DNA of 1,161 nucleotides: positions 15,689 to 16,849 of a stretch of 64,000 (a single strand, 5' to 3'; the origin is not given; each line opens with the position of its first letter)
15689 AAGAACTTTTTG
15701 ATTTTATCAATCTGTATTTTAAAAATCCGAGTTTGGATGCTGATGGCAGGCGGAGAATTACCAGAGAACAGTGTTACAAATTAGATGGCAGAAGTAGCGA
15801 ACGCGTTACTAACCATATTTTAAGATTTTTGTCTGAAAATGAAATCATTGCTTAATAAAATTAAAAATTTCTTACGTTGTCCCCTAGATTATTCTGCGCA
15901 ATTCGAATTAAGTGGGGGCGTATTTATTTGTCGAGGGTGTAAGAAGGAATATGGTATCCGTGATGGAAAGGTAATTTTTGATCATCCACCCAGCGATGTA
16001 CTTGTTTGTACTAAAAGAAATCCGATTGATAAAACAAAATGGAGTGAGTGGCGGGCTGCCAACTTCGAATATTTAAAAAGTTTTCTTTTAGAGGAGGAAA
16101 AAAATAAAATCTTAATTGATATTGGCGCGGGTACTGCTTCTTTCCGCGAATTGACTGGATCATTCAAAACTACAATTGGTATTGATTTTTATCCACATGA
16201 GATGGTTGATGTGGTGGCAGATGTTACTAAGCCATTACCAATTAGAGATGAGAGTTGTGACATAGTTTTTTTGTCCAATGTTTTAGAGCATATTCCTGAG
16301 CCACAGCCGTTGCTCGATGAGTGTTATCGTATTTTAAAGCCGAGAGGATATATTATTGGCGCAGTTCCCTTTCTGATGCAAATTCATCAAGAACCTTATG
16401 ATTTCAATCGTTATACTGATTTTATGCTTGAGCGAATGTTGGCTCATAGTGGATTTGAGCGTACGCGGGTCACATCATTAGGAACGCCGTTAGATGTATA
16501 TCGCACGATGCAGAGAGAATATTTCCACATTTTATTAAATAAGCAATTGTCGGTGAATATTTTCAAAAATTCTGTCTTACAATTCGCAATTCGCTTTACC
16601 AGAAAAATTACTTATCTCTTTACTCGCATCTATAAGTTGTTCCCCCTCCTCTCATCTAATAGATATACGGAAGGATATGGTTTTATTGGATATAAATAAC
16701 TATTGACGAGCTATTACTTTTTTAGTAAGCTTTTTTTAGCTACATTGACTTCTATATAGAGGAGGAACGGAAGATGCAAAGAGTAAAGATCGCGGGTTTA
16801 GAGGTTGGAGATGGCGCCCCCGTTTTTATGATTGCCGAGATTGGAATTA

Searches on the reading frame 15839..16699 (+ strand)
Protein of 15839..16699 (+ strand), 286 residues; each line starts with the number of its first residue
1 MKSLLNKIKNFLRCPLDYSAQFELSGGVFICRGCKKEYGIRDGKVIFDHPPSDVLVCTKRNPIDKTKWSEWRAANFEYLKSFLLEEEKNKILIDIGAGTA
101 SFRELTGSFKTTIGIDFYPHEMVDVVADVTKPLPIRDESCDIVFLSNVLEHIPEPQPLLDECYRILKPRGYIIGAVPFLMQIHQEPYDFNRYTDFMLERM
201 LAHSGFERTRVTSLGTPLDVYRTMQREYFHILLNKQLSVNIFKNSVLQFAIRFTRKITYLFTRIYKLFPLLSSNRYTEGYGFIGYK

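Call 7: search_protein_families(library=pfam, proteins=[window:15839-16699:+], max_evalue=0.001)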
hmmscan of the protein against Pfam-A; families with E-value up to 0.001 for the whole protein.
window:15839-16699:+ (286 aa): 6 families
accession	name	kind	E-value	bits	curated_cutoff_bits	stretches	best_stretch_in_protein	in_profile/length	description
PF08241.18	Methyltransf_11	-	6.2e-15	56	21.2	1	94-173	2-94/95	Methyltransferase domain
PF13489.12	Methyltransf_23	-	8.1e-12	45.6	27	1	73-197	7-139/164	Methyltransferase domain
PF13847.12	Methyltransf_31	-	9.3e-08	32.3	27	1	126-173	60-108/145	Methyltransferase domain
PF13649.12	Methyltransf_25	-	4e-07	31.1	27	1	125-170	51-97/97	Methyltransferase domain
PF08242.18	Methyltransf_12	-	4.2e-07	31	30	1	134-172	63-98/98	Methyltransferase domain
PF05148.21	Methyltransf_8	-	9.6e-06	26.1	27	1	71-172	55-154/219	Hypothetical methyltransferase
